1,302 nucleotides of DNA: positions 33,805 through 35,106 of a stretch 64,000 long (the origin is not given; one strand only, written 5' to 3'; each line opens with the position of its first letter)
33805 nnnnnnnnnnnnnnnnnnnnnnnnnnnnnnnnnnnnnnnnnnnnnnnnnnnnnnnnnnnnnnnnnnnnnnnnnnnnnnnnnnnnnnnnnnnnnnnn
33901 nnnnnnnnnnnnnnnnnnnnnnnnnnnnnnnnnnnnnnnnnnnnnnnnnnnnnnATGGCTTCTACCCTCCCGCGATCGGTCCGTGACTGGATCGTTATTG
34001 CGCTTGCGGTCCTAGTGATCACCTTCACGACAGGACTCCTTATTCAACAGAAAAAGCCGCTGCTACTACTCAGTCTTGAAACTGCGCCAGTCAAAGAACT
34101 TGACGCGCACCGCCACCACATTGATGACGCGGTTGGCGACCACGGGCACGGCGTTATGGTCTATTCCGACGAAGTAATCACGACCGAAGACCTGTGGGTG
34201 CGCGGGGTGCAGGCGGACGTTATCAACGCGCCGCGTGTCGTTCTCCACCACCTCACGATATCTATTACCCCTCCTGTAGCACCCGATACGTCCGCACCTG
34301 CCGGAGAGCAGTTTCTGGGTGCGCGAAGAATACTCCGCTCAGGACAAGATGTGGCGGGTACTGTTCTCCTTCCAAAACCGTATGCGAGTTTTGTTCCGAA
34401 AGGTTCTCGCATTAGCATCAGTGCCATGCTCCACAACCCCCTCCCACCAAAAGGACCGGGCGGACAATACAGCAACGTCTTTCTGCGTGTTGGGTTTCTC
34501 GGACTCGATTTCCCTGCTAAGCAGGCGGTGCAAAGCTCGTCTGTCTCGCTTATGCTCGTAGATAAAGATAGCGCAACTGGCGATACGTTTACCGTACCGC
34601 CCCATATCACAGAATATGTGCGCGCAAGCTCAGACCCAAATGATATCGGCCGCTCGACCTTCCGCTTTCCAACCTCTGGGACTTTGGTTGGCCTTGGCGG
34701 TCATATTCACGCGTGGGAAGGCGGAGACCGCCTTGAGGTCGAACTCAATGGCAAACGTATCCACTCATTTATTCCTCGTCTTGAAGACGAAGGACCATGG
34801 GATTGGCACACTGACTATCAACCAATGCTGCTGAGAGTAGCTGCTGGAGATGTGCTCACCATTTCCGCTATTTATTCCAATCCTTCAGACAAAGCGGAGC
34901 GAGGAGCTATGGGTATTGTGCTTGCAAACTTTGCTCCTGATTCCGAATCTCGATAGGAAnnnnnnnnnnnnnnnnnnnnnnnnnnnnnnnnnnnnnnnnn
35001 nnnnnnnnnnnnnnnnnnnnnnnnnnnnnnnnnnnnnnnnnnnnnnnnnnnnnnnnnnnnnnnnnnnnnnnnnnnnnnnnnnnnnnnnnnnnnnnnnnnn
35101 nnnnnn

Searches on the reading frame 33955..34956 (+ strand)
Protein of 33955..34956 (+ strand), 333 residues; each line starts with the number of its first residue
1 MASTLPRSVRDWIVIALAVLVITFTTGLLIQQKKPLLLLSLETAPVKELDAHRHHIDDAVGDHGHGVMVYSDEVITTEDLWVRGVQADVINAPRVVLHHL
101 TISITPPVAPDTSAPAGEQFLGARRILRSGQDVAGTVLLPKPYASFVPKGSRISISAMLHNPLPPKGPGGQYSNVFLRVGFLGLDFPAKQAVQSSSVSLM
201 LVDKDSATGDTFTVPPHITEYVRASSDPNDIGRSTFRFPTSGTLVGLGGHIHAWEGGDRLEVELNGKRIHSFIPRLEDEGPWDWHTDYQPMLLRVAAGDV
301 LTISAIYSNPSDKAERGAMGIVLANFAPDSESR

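Call 74: find_encoding_contigs(protein=window:33955-34956:+, flank=10000, max_places=1)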
Protein window:33955-34956:+ (333 aa): 4 contigs read that carry it; 1 place shown.
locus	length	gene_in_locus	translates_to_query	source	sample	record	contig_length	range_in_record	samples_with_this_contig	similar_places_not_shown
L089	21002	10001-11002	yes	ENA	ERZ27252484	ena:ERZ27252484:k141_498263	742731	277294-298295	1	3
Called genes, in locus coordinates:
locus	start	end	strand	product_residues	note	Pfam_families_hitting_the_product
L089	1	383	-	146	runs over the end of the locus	PF07963:N_methyl (weak)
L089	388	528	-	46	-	-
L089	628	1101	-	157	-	PF02502:LacAB_rpiB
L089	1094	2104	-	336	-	PF00044:Gp_dh_N, PF02800:Gp_dh_C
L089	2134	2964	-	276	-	-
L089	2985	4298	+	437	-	PF00884:Sulfatase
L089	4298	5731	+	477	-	PF20154:LNT_N (weak), PF00795:CN_hydrolase (weak)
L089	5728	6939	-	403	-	PF14269:Arylsulfotran_2, PF05935:Arylsulfotrans (weak)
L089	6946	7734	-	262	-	-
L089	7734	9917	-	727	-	-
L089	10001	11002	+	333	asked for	-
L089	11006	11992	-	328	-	-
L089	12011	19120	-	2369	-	PF12728:HTH_17 (weak)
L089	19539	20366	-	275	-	-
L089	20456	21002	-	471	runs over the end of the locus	PF02934:GatB_N, PF02637:GatB_Yqey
